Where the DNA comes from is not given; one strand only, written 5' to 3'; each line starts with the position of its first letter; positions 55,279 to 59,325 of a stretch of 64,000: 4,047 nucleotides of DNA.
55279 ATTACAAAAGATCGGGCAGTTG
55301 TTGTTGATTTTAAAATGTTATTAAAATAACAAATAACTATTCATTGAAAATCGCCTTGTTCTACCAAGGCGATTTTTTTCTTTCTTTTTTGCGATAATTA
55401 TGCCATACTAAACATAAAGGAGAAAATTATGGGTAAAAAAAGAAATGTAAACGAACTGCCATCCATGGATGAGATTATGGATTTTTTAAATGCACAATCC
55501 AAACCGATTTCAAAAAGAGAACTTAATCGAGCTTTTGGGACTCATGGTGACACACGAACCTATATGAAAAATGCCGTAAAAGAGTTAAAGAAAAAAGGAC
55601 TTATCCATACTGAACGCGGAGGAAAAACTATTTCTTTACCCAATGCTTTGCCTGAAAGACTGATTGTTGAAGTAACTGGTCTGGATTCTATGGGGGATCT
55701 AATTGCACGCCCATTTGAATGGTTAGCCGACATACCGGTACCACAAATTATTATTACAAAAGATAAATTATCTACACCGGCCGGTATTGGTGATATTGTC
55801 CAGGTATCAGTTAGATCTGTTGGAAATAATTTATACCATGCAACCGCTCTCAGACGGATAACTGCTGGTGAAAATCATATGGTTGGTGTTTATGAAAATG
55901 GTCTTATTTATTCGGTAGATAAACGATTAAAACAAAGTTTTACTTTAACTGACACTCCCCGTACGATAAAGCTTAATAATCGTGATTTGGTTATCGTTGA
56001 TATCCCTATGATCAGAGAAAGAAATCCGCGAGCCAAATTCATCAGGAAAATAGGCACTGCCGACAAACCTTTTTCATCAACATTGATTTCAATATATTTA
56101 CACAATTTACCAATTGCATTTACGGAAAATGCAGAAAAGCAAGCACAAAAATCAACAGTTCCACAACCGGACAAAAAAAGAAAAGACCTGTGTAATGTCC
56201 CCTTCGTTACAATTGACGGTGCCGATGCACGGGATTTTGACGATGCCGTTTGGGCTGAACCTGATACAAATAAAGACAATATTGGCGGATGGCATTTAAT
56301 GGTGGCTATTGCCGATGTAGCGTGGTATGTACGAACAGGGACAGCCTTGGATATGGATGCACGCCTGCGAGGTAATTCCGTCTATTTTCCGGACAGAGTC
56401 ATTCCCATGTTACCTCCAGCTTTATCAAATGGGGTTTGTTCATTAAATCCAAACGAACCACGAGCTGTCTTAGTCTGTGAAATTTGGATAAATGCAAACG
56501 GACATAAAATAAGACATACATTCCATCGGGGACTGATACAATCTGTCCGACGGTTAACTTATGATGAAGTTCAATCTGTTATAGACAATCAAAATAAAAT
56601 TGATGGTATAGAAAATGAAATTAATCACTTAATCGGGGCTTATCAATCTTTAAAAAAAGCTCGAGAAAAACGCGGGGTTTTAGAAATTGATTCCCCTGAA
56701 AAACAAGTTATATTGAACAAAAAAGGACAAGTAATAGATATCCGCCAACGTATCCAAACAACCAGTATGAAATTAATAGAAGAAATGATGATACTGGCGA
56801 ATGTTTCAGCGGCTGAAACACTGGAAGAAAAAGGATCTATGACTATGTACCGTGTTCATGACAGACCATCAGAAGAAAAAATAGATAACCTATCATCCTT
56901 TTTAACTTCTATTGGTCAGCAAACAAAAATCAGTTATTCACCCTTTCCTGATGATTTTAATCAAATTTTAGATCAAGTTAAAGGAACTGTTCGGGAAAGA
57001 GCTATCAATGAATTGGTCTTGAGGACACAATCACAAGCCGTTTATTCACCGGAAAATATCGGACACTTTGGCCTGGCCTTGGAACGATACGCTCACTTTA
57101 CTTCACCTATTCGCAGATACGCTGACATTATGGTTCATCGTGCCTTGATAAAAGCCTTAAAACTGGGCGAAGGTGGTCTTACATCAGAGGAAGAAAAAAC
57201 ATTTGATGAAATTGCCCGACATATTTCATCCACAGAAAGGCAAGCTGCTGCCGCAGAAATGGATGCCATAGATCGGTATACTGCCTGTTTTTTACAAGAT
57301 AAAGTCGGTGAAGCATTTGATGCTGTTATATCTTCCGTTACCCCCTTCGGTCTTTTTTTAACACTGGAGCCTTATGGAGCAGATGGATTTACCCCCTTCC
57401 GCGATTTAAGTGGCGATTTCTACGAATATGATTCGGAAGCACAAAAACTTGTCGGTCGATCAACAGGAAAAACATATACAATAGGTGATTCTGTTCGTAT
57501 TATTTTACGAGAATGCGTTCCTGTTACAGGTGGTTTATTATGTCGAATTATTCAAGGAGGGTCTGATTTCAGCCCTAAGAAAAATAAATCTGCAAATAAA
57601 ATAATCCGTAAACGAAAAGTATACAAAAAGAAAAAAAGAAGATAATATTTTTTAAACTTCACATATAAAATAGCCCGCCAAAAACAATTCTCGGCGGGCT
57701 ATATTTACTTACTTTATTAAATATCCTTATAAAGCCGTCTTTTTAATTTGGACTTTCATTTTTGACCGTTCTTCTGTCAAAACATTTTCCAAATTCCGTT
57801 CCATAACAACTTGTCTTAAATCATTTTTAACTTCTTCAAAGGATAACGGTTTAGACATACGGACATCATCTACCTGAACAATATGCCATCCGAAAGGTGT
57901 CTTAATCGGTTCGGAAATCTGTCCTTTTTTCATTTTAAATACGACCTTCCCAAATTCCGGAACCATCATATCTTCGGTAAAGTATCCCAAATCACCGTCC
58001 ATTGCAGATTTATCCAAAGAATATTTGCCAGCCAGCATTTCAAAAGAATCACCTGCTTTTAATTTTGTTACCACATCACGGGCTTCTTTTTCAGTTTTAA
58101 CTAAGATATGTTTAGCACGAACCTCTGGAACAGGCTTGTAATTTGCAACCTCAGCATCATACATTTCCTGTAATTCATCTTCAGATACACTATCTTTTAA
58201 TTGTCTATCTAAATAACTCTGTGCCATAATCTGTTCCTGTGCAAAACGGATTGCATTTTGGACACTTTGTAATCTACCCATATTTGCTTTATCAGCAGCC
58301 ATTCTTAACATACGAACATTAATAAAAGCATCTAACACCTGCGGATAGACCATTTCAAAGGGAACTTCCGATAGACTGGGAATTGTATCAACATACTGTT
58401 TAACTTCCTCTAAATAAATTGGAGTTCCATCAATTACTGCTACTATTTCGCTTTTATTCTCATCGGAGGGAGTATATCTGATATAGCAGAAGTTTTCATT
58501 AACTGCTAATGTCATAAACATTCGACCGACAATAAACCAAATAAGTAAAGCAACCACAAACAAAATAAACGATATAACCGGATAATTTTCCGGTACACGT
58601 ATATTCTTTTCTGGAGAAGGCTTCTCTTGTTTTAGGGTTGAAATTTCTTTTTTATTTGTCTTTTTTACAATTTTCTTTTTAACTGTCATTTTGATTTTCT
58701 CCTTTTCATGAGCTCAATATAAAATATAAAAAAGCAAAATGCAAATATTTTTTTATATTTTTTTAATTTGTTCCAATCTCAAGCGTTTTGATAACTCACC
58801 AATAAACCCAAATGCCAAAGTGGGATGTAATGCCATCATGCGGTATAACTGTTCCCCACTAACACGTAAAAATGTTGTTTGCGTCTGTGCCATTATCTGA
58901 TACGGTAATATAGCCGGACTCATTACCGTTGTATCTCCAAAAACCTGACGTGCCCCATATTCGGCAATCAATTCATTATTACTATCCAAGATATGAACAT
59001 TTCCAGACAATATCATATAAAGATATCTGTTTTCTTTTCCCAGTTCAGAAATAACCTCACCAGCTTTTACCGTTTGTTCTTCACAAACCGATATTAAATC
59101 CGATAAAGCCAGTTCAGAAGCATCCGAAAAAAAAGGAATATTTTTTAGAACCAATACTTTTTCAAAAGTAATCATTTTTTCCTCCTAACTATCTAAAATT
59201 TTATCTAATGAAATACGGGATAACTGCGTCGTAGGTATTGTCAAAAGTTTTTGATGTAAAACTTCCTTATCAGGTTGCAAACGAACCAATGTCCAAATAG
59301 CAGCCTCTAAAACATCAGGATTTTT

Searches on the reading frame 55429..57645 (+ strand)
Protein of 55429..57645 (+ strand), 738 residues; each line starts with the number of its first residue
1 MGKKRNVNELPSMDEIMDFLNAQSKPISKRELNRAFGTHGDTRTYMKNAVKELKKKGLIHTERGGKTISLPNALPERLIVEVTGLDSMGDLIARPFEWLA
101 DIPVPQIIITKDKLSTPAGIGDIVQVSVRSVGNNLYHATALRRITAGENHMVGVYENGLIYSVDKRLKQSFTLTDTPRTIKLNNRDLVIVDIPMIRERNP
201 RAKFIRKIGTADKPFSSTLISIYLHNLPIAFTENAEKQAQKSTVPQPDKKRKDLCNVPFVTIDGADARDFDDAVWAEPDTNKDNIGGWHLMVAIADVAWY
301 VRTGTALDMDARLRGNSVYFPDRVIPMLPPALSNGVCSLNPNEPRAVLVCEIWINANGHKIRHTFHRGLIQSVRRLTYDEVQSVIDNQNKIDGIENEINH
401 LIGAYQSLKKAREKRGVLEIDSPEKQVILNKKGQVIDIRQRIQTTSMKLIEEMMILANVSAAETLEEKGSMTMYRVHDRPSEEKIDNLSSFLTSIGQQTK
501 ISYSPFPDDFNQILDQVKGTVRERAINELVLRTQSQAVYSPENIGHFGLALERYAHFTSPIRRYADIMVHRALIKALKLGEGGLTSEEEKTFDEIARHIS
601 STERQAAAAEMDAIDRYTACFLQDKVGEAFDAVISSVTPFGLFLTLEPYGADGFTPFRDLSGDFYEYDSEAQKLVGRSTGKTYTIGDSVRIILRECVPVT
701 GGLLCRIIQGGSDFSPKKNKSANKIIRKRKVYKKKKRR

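Call 15: search_protein_families(library=pfam, proteins=[window:55429-57645:+], max_evalue=0.001)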
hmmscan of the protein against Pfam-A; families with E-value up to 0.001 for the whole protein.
window:55429-57645:+ (738 aa): 3 families
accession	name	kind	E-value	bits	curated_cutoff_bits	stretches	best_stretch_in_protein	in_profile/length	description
PF00773.25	RNB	-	6.5e-103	344.9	29.3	1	251-578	1-325/326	RNB domain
PF00575.29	S1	-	1.2e-05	26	22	1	624-690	2-56/74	S1 RNA binding domain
PF17876.7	CSD2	-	0.00015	22.2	26.2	0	163-231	5-73/74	Cold shock domain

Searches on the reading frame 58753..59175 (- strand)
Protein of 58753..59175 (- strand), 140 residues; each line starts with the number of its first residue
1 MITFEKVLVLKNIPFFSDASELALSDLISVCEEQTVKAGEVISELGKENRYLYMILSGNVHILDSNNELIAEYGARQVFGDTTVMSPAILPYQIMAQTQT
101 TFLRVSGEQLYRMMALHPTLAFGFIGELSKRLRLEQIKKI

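Call 43: search_protein_families(library=pfam, proteins=[window:58753-59175:-], max_evalue=0.001)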
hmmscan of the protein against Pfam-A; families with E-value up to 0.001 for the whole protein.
window:58753-59175:- (140 aa): 1 family
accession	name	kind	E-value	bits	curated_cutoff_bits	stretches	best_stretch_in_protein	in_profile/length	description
PF00027.35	cNMP_binding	-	5.1e-12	46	27.5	1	34-115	2-87/89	Cyclic nucleotide-binding domain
